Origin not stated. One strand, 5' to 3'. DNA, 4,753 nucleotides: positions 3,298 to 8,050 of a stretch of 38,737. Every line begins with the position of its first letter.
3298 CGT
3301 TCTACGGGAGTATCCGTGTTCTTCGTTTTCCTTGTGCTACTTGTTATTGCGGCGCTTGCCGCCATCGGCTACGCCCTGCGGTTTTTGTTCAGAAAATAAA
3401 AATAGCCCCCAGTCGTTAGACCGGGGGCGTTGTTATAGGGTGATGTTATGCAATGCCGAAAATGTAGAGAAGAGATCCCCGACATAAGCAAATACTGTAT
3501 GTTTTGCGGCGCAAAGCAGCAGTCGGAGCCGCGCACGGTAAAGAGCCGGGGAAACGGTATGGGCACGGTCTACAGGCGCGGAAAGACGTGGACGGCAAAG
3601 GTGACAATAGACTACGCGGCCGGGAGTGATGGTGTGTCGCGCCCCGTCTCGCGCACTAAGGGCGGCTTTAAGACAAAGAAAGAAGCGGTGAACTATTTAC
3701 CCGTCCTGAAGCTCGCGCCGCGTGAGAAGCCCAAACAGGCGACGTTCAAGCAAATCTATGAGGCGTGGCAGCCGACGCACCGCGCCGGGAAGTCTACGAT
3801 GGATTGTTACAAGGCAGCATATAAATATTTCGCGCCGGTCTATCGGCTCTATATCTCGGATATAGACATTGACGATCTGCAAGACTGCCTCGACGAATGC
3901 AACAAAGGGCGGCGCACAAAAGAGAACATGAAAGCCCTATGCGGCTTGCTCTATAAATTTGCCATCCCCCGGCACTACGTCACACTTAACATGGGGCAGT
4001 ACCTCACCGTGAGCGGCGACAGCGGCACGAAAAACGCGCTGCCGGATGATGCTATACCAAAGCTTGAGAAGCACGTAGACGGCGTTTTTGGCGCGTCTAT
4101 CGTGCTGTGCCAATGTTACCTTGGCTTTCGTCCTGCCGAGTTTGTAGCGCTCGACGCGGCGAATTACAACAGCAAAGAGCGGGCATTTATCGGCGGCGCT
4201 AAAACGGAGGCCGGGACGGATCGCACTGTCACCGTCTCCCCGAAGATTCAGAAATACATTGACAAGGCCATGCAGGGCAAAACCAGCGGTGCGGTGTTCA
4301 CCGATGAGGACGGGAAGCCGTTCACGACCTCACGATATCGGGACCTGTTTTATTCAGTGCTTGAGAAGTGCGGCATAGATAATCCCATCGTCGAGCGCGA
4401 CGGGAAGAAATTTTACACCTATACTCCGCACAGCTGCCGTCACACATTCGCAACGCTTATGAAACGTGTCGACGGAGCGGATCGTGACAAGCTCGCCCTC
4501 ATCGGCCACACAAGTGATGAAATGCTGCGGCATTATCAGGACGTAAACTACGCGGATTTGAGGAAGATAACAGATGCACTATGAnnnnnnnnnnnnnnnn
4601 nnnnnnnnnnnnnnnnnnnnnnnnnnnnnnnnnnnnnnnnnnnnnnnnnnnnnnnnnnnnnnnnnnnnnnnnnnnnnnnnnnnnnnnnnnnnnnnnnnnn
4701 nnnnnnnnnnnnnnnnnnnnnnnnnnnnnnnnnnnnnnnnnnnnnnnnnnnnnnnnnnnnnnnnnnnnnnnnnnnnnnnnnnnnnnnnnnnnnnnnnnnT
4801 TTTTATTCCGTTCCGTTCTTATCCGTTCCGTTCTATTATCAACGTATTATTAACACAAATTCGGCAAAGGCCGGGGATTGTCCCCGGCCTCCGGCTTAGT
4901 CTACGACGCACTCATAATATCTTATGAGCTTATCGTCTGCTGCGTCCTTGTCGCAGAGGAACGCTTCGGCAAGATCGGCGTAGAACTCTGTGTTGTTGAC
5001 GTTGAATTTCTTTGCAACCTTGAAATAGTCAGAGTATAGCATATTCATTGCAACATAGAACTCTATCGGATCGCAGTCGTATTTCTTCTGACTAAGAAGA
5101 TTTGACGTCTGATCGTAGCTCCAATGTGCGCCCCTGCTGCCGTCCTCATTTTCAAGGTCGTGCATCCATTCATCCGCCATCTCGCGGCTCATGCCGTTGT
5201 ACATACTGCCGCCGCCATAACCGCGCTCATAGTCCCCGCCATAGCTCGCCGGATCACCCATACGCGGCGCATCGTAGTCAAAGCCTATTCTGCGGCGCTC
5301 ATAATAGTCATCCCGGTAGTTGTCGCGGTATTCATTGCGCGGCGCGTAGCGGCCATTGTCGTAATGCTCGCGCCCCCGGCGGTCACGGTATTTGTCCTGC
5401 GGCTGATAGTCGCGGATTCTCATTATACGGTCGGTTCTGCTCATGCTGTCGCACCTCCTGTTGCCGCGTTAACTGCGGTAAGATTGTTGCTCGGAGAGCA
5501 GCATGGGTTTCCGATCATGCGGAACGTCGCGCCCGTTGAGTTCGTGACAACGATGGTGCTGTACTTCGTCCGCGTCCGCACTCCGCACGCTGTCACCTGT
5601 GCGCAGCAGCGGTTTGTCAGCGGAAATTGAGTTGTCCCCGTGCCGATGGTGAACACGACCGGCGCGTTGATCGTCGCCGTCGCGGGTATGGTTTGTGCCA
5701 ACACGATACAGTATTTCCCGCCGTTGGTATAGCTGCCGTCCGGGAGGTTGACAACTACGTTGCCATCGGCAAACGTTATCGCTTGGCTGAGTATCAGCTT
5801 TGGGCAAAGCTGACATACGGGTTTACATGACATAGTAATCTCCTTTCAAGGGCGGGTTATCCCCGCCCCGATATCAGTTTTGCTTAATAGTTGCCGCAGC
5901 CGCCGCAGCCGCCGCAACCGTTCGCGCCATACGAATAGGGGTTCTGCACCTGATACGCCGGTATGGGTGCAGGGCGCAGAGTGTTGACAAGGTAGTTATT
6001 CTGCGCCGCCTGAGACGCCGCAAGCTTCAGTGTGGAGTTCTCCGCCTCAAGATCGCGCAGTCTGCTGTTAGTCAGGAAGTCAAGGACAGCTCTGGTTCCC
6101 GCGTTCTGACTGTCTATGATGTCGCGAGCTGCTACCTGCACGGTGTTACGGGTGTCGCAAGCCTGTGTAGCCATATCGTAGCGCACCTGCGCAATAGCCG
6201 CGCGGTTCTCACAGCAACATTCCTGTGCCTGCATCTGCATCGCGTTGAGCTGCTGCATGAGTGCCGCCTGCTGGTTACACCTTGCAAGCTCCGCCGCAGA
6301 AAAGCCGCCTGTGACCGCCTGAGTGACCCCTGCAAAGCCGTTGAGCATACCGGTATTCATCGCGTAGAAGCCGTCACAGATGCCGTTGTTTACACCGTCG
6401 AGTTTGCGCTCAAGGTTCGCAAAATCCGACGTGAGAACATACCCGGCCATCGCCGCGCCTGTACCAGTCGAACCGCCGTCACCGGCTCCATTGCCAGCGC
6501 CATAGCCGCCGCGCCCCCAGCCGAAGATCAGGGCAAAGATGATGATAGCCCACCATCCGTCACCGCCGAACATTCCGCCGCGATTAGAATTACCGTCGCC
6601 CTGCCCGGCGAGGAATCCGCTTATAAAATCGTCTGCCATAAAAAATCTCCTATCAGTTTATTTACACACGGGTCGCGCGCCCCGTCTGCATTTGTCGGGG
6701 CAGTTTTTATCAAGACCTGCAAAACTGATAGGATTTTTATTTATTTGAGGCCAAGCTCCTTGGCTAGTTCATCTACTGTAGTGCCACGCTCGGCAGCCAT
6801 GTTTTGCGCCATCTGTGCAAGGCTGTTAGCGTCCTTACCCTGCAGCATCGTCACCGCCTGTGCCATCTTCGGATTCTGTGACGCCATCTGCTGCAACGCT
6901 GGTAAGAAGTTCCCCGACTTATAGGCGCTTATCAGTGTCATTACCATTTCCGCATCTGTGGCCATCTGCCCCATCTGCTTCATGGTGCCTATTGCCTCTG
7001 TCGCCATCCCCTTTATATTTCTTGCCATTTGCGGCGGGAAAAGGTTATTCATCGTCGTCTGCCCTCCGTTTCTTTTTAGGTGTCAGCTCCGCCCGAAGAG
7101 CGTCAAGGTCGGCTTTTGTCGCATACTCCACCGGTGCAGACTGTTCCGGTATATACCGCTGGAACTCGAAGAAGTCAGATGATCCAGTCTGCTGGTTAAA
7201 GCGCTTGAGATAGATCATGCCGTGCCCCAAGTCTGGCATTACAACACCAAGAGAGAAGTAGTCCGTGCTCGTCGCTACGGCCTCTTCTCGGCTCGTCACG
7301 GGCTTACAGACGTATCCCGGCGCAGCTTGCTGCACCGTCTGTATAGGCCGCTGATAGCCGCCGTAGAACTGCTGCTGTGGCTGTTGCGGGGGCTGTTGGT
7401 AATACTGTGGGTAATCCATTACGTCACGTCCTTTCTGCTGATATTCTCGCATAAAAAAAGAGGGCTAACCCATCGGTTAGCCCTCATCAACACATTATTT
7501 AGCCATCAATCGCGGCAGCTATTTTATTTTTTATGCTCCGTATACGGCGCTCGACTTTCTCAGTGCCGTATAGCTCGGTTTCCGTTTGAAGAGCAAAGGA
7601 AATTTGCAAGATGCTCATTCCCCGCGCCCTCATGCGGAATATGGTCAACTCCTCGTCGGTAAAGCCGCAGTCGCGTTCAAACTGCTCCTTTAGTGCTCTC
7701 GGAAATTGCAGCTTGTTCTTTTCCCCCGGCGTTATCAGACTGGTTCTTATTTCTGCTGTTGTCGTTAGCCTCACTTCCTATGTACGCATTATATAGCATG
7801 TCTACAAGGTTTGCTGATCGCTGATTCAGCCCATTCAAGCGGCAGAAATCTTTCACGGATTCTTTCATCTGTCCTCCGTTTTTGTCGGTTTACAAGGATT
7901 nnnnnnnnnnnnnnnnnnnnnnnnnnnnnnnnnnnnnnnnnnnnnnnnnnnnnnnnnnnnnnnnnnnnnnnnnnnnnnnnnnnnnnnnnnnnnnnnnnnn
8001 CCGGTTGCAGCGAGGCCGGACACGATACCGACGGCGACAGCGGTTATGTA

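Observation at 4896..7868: Six-gene orphan island between the lysis cassette and attP: regulator, terminator, then five proteins of extreme composition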

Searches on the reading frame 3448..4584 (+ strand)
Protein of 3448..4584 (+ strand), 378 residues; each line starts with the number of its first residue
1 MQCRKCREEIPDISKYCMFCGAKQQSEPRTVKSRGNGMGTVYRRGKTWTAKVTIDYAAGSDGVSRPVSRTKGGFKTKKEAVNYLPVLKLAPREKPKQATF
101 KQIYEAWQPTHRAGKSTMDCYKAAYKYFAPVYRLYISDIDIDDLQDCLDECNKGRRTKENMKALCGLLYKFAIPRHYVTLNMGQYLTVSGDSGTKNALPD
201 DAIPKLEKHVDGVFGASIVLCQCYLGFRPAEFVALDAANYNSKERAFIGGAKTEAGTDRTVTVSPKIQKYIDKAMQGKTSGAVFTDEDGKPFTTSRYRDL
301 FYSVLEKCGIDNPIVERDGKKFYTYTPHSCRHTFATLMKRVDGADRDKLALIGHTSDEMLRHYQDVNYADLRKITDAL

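Call 3: search_protein_families(library=pfam, proteins=[window:3448-4584:+], max_evalue=1)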
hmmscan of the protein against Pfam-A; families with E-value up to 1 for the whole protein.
window:3448-4584:+ (378 aa): 7 families
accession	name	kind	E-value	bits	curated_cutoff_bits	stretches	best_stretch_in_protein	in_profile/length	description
PF00589.27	Phage_integrase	-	5e-13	49.6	27.1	1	217-368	26-170/172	Phage integrase family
PF13240.11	Zn_Ribbon_1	-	5.9e-05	23.2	25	1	3-23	2-22/23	zinc-ribbon domain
PF14657.12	Arm-DNA-bind_4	-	0.00019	21.4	22.3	1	69-84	20-35/47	Arm DNA-binding domain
PF12773.13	DZR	-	0.013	16.1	27.3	1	3-25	1-23/45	Double zinc ribbon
PF17032.10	Zn_ribbon_15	-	0.1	13.9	28.9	1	2-21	54-73/73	zinc-ribbon family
PF08394.17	Arc_trans_TRASH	-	0.19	12.3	27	0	310-334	11-35/43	Archaeal TRASH domain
PF18912.6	DZR_2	-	0.33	11.2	27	1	3-25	24-47/56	Double zinc ribbon domain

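Call 4: search_protein_families(library=phrogs, proteins=[window:3448-4584:+], max_evalue=1)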
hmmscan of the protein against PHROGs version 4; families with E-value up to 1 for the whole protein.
window:3448-4584:+ (378 aa): 7 families
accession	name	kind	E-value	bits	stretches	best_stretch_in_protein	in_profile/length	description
phrog_1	-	integration and excision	5.8e-36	125.9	1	40-375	110-444/611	integrase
phrog_216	-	integration and excision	5.8e-16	59.4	1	220-375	81-233/301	integrase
phrog_2546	-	unknown function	0.0036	18.6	1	1-33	1-33/180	-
phrog_23783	-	integration and excision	0.037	15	1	41-177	5-143/162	integrase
phrog_26960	-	unknown function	0.11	13.7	1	38-83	8-48/146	-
phrog_6173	-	unknown function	0.29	12.5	1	56-107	15-63/84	-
phrog_10292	-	unknown function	0.37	11.8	1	1-35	4-38/136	-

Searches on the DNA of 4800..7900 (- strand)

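Call 8: search_dna_similar(query=window:4800-7900:-, collection=phages, mode=distant, max_rows=20)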
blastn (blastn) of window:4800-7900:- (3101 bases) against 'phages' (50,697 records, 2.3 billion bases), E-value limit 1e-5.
Records with a match: 10; places in all: 10; records where one place covers at least 80% of the query: 0.
Best place of each record, by identity: 60-80% 10.
By first word of the organism name: Bacteriophage 8; Dulem 1; bajarodcaudo 1.
By host as written in the record: - 9; Propithecus coquereli 1.
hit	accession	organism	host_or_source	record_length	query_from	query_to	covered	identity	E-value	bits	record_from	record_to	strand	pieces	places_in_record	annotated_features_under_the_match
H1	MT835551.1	Bacteriophage sp.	human fecal samples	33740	1472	1901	14%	74.0%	5e-68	266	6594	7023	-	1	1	record has no annotation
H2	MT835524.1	Bacteriophage sp.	human fecal samples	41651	2053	2378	11%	70.8%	5e-36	159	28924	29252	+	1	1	record has no annotation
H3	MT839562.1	Bacteriophage sp.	human fecal samples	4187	1334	1902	8%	74.4%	5e-11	153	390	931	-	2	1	record has no annotation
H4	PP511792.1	Dulem virus 33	Propithecus coquereli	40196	1622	1831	7%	72.9%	1e-23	119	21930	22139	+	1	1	hypothetical protein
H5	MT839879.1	Bacteriophage sp.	human fecal samples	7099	1625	1830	7%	73.3%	4e-24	121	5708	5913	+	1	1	record has no annotation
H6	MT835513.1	Bacteriophage sp.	human fecal samples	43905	1517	1666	5%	78.7%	3e-26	127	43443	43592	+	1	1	record has no annotation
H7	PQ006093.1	bajarodcaudo virus 2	Neotoma bryanti feces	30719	2105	2267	5%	68.7%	3e-7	65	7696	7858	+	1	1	hypothetical protein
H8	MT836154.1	Bacteriophage sp.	human fecal samples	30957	1242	1386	5%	70.3%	3e-7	65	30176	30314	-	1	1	record has no annotation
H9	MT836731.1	Bacteriophage sp.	human fecal samples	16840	1242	1386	5%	69.7%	3e-6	61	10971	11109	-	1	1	record has no annotation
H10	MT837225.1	Bacteriophage sp.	human fecal samples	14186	1486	1572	3%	78.2%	2e-9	73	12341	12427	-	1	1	record has no annotation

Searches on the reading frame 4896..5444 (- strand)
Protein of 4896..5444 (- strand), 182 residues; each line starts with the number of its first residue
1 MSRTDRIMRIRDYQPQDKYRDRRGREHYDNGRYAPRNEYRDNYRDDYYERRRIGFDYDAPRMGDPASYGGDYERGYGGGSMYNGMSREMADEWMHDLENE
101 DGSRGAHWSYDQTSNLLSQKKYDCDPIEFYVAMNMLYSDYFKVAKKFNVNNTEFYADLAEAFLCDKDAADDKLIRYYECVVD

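Call 3: search_protein_families(library=pfam, proteins=[window:4896-5444:-], max_evalue=1)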
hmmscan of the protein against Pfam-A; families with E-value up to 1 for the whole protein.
window:4896-5444:- (182 aa): 2 families
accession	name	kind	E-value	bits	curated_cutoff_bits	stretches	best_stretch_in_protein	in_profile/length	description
PF25223.1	DUF7841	-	3.6e-27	95.3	25.2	1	79-178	15-114/114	Domain of unknown function (DUF7841)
PF01378.23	IgG_binding_B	-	0.038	14.7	25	1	76-114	21-59/68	B domain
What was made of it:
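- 4896..5444 (-): F (182 aa): Arg/Asp/Tyr-rich head of about 75 aa plus a DUF7841 domain. Its start overlaps the E stop (ATGA). Pfam PF25223, 3.6e-27 (call 3).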

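Call 4: search_protein_families(library=phrogs, proteins=[window:4896-5444:-], max_evalue=1)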
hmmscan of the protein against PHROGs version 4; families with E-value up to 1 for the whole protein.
window:4896-5444:- (182 aa): 0 families

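Call 10: search_protein_families(library=ncbifam, proteins=[window:4896-5444:-], max_evalue=1)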
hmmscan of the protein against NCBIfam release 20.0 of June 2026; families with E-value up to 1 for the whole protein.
window:4896-5444:- (182 aa): 0 families

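Call 11: search_protein_families(library=padloc, proteins=[window:4896-5444:-], max_evalue=1)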
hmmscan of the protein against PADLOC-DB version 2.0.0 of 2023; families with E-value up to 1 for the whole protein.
window:4896-5444:- (182 aa): 0 families

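Call 98: list_cluster_members(proteins=[window:4899-5444:-, window:5444-5833:-, window:5887-6639:-, window:6744-7052:-, window:7048-7419:-, window:7680-7868:-, L165:6752-7576:+, L165:7592-8044:+, L165:5665-6039:+, L168:3485-4399:+])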
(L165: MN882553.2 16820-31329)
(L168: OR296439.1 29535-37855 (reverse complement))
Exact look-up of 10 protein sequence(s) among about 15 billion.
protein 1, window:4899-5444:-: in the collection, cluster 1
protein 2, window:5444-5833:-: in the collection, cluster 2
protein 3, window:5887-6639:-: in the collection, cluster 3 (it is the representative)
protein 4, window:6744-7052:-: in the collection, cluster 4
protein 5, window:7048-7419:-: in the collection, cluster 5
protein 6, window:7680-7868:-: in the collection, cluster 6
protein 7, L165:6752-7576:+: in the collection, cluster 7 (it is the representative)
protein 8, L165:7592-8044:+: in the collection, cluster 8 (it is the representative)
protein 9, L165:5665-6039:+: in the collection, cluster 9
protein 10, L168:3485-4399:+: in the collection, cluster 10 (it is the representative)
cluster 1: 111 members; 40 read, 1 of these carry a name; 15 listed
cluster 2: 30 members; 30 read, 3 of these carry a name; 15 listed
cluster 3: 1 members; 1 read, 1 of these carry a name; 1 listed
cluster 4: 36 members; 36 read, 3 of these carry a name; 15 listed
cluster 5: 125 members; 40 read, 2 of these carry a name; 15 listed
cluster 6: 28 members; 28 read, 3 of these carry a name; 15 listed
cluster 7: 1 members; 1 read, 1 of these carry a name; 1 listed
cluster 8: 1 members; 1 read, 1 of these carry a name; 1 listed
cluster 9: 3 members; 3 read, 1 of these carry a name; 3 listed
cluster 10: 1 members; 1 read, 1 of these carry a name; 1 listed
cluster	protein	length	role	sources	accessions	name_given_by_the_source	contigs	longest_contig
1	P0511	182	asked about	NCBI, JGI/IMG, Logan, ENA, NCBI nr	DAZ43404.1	MAG TPA: hypothetical protein [Caudoviricetes sp.]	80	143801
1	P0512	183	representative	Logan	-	-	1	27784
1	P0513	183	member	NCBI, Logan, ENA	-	-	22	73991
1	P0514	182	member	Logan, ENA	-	-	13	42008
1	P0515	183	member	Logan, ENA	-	-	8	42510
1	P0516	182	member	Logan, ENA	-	-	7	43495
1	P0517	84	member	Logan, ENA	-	-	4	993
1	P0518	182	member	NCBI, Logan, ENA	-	-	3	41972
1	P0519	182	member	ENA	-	-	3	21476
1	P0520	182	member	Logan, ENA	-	-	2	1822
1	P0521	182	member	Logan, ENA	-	-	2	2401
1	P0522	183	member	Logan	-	-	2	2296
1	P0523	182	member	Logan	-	-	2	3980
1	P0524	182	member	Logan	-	-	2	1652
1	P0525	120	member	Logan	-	-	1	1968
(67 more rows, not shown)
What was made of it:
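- Tried and rejected: Names in public records are all 'hypothetical protein' (call 98).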
